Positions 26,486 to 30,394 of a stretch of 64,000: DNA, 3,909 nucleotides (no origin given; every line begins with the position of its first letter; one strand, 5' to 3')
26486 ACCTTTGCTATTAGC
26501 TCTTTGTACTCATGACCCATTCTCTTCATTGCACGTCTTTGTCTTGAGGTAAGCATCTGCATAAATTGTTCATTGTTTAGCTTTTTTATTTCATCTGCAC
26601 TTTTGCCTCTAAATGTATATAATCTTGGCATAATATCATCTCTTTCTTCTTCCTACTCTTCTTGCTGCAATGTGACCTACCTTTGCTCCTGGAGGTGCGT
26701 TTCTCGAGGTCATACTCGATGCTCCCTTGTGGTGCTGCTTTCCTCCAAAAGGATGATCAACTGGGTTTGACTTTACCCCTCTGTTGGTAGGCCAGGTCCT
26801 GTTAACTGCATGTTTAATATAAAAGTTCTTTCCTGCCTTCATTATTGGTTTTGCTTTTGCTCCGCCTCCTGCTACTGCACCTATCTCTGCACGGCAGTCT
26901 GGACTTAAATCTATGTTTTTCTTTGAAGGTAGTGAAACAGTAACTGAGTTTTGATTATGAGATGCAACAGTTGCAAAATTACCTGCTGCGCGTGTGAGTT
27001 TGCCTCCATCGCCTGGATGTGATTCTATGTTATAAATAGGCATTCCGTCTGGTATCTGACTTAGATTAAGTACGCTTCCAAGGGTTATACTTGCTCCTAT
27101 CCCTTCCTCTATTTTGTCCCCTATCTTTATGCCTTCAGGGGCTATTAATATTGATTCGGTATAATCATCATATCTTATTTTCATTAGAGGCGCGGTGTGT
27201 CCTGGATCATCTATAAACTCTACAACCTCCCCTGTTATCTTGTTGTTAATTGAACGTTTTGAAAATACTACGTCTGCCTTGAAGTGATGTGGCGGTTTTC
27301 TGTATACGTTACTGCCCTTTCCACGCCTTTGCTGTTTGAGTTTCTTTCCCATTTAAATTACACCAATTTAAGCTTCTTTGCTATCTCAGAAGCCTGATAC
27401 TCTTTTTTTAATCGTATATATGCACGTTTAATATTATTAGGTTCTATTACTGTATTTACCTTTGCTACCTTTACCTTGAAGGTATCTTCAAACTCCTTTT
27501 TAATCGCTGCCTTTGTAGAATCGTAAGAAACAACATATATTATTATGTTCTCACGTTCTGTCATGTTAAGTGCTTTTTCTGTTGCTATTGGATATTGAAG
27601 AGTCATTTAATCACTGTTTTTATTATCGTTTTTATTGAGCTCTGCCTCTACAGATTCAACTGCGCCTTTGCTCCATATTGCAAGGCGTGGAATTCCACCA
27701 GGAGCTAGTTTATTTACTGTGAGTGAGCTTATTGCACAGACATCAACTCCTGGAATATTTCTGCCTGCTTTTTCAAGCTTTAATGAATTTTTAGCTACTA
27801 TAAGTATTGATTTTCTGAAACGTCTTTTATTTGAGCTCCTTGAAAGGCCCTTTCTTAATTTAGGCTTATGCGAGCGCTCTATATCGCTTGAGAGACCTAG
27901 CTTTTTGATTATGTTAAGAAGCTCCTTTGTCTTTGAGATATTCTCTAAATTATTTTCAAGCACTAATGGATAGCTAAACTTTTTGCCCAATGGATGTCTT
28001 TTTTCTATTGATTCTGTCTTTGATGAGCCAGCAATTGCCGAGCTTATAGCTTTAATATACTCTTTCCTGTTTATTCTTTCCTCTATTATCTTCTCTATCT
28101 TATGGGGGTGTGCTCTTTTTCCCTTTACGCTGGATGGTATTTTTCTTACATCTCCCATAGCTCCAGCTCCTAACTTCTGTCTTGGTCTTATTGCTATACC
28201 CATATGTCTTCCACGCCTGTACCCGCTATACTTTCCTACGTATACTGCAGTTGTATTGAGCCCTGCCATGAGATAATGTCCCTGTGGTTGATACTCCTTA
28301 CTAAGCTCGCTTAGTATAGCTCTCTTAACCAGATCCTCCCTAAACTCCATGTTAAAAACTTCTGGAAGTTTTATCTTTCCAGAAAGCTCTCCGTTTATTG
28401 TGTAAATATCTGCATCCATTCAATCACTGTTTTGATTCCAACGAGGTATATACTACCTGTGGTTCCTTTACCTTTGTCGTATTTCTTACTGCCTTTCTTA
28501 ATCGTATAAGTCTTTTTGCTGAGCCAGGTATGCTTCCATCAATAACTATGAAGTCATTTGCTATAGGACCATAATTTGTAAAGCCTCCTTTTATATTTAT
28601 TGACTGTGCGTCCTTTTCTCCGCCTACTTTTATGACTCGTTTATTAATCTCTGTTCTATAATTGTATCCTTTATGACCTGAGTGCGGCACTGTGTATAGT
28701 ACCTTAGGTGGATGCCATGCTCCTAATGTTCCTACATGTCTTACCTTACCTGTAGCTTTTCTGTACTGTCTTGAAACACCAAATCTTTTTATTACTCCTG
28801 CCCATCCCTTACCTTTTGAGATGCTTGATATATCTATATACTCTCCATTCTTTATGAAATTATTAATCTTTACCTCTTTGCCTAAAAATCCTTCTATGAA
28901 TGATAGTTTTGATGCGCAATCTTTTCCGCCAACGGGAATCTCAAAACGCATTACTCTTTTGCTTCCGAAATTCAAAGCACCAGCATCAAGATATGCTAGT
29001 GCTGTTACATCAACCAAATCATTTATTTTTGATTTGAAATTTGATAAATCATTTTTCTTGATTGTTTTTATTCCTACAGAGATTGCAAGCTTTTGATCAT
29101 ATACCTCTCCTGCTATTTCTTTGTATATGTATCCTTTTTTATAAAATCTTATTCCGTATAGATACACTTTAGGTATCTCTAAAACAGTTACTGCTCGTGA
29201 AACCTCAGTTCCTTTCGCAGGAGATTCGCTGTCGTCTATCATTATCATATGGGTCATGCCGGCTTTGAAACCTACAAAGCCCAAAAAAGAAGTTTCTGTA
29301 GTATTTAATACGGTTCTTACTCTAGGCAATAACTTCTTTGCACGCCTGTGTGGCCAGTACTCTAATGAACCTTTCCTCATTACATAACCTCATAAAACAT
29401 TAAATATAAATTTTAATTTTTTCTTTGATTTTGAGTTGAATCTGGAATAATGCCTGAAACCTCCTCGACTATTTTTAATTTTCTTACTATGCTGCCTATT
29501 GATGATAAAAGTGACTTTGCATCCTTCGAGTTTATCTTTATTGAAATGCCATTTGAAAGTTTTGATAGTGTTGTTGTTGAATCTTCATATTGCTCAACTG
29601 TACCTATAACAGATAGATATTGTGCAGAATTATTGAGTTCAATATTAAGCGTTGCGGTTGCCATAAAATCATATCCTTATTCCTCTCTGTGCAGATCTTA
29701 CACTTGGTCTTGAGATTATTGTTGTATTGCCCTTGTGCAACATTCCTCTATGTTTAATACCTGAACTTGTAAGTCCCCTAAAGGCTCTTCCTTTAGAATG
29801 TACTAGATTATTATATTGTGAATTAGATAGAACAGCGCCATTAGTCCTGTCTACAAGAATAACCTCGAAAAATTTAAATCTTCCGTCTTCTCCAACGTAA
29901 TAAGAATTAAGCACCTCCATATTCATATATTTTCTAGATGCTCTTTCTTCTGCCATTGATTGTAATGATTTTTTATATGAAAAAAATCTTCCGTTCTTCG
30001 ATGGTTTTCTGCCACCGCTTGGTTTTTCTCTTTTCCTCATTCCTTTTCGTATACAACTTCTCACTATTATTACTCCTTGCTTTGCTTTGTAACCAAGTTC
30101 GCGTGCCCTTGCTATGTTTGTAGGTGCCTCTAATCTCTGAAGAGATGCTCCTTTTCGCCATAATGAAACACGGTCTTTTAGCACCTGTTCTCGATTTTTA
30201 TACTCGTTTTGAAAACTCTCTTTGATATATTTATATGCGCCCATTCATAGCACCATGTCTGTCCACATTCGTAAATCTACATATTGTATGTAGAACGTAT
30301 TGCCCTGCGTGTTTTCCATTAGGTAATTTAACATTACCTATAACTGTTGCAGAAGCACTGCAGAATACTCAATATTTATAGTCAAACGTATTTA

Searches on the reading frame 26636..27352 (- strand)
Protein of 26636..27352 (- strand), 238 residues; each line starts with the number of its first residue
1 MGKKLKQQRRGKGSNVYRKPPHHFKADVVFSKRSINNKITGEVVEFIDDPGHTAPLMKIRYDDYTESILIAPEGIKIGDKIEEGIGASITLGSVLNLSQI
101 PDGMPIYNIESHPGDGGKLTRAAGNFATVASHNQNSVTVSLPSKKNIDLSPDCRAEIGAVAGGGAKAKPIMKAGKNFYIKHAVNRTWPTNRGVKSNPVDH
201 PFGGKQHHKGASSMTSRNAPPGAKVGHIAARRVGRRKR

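Call 42: search_protein_families(library=pfam, proteins=[window:26636-27352:-], max_evalue=0.001)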
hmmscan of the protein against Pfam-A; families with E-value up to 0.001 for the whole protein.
window:26636-27352:- (238 aa): 1 family
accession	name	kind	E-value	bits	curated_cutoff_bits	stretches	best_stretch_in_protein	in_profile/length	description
PF03947.24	Ribosomal_L2_C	-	2.4e-37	128.3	33.7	1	91-212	2-115/126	Ribosomal Proteins L2, C-terminal domain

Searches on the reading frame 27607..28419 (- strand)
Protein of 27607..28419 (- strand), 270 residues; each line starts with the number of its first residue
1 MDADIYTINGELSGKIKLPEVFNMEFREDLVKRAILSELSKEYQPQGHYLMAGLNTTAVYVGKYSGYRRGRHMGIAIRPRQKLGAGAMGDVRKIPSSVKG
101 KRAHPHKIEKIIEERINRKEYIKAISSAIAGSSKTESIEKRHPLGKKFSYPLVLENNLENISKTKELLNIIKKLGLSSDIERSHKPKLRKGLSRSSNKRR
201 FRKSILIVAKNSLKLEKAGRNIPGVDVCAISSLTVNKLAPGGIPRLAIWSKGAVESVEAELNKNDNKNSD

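Call 42: search_protein_families(library=pfam, proteins=[window:27607-28419:-], max_evalue=0.001)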
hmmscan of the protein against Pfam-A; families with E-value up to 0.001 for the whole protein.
window:27607-28419:- (270 aa): 1 family
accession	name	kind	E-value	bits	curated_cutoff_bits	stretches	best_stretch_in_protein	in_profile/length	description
PF00573.27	Ribosomal_L4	-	2.2e-28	99.6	25.8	1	16-259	1-189/190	Ribosomal protein L4/L1 family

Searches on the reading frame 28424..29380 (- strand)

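Call 42: search_protein_families(library=pfam, proteins=[window:28424-29380:-], max_evalue=0.001)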
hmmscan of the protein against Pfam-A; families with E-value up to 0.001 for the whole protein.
window:28424-29380:- (318 aa): 1 family
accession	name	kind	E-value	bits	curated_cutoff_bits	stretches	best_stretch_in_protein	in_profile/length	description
PF00297.29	Ribosomal_L3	-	1.5e-55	189.1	22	2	78-308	117-355/369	Ribosomal protein L3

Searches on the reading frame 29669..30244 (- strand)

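Call 42: search_protein_families(library=pfam, proteins=[window:29669-30244:-], max_evalue=0.001)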
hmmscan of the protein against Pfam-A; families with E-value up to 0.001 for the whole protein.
window:29669-30244:- (191 aa): 1 family
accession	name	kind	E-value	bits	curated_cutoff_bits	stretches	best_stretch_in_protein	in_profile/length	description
PF00827.22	Ribosomal_L15e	-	5.3e-58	196.3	27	1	2-184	1-190/191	Ribosomal L15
